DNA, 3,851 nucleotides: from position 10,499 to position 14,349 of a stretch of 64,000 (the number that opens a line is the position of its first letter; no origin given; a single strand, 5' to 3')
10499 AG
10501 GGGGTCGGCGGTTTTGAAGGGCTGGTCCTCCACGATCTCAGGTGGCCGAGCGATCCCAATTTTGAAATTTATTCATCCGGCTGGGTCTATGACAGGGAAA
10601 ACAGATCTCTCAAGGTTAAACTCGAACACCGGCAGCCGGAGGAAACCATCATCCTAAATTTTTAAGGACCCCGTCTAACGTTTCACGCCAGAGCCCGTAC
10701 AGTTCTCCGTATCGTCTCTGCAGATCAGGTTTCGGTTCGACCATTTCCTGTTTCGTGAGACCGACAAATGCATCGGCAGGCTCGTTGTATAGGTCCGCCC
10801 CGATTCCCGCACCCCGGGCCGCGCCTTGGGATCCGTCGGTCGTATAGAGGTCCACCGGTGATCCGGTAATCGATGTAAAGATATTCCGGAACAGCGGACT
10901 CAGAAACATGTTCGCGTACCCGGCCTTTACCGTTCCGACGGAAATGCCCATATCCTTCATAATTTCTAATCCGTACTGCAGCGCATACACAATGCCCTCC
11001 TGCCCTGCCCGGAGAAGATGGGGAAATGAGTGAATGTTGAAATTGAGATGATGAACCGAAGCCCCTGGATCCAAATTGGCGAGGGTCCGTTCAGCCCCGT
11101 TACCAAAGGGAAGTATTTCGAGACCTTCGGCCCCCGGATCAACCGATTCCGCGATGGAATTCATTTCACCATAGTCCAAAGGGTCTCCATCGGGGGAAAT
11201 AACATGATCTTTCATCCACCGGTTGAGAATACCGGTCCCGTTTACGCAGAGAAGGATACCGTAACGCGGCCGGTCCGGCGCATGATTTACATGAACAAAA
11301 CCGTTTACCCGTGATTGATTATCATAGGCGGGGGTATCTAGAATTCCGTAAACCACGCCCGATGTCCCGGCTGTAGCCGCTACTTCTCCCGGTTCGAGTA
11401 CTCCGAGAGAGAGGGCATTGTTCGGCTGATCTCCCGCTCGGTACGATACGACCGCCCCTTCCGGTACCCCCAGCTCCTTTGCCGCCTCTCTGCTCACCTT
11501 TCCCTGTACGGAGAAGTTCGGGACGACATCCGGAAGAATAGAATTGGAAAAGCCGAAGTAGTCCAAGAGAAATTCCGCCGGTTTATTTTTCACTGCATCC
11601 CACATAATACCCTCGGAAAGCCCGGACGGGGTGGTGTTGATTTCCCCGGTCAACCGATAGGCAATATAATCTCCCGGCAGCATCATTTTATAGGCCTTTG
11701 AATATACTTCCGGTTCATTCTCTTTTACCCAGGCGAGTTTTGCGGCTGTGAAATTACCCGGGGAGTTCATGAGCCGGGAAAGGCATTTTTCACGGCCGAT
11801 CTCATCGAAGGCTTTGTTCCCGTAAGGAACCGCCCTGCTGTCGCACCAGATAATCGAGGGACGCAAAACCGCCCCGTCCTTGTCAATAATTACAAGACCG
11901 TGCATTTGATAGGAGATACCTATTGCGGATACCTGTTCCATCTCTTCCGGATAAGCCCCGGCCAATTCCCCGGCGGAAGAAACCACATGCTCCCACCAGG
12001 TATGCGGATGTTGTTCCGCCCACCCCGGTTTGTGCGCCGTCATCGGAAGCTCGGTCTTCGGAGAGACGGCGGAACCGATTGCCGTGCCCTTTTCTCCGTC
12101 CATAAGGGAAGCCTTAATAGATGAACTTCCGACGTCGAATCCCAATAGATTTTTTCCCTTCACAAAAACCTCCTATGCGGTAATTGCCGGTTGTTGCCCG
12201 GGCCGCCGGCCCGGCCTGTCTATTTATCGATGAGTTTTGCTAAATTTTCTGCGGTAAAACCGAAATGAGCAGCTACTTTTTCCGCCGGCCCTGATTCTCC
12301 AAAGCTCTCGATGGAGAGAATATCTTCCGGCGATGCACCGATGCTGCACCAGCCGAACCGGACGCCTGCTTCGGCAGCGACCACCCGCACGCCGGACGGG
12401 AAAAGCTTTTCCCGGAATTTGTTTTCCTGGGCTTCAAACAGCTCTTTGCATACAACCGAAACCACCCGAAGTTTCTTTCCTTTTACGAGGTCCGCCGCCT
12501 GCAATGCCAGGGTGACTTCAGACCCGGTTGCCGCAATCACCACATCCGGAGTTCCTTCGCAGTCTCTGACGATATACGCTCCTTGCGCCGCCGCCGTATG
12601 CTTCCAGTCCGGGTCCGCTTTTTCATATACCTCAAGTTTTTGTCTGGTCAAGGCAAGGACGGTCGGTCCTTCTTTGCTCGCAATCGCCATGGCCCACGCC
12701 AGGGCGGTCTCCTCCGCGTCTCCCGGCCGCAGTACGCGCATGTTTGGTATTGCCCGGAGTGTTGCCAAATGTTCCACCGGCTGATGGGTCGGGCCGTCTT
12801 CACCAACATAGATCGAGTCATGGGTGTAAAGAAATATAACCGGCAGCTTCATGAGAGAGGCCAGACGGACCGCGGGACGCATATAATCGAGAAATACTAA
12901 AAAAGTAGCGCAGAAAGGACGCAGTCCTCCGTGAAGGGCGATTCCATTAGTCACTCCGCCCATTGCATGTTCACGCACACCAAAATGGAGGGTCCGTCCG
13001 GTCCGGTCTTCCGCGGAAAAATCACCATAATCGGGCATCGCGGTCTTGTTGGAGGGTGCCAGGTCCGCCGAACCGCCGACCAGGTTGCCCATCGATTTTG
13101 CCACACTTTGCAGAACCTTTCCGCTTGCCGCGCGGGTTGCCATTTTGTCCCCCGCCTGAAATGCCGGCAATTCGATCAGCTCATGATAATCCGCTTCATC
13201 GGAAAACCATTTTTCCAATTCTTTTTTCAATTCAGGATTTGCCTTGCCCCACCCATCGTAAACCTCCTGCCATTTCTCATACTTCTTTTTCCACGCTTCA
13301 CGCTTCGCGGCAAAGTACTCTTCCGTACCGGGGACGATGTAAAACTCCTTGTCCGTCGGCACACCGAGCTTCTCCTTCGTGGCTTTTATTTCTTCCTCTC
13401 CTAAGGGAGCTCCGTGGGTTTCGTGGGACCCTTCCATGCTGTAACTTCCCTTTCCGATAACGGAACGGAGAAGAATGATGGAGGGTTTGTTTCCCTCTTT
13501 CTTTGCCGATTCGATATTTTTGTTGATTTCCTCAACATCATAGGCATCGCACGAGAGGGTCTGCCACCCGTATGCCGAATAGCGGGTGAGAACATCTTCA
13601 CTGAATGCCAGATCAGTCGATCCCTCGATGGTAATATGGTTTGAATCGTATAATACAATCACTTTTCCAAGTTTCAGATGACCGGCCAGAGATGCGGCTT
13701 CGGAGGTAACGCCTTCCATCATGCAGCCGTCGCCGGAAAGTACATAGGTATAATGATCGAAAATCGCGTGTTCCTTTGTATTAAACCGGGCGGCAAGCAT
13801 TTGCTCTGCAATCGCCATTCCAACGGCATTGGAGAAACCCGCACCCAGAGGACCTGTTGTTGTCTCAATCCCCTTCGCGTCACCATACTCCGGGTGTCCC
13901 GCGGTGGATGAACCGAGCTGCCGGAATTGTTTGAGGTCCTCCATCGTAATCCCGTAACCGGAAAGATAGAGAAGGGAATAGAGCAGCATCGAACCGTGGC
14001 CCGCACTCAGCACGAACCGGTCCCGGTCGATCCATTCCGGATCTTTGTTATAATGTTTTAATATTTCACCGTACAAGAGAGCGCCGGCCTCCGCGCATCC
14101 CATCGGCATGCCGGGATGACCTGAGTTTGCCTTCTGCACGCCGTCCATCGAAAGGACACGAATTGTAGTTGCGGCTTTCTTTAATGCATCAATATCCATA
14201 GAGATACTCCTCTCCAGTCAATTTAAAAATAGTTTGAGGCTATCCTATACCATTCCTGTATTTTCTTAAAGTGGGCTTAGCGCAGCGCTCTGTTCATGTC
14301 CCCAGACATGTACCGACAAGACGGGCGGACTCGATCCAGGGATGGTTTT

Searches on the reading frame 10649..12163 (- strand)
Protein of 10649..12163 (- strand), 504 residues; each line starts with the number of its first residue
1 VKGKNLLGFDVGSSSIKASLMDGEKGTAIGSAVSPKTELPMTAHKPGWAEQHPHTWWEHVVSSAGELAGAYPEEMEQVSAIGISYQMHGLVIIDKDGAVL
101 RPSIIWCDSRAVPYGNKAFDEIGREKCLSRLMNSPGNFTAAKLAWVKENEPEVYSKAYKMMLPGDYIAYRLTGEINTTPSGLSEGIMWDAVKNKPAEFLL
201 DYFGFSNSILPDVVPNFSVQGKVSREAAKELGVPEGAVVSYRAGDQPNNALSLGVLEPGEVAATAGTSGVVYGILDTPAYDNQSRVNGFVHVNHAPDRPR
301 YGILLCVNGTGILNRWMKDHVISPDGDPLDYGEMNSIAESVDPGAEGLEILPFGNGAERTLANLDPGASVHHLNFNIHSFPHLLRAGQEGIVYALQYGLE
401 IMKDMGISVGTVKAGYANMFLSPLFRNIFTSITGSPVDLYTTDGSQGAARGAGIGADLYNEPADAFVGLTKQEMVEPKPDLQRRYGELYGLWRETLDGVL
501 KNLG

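Call 42: search_protein_families(library=ncbifam, proteins=[window:10649-12163:-], max_evalue=1e-20)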
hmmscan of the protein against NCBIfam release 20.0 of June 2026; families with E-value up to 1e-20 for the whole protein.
window:10649-12163:- (504 aa): 6 families
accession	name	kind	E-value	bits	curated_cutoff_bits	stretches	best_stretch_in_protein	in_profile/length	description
TIGR01312.1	XylB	equivalog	4.5e-88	295.9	380.25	1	7-493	1-477/481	xylulokinase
NF011601.0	PRK15027.1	equivalog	3.2e-48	164.3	912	1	7-495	3-471/484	xylulokinase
TIGR01314.1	gntK_FGGY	equivalog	3.6e-43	147.8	648.55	1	6-437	2-429/505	gluconokinase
TIGR01311.1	glycerol_kin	equivalog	3.3e-26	91.7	590.35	1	7-495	4-489/496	glycerol kinase GlpK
NF008187.0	PRK10939.1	equivalog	1.5e-24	86.5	528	1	3-495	3-499/521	autoinducer-2 kinase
NF003154.0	PRK04123.1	equivalog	7.8e-21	74.4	428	0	5-495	5-533/554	ribulokinase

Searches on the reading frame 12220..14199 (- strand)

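Call 42: search_protein_families(library=ncbifam, proteins=[window:12220-14199:-], max_evalue=1e-20)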
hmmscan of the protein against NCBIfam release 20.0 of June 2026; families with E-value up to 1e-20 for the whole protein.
window:12220-14199:- (659 aa): 4 families
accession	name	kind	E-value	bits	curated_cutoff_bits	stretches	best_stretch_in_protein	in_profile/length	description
TIGR00232.1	tktlase_bact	equivalog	2e-246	819.5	682.25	1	7-657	1-649/654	transketolase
NF004558.0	PRK05899.2-4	equivalog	8.9e-186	619.1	788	1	7-658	4-647/651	transketolase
NF004559.0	PRK05899.2-5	equivalog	3.1e-84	283.4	488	1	3-579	15-533/627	transketolase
NF004556.0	PRK05899.2-2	equivalog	1.6e-72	244.8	575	1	3-291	14-289/639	transketolase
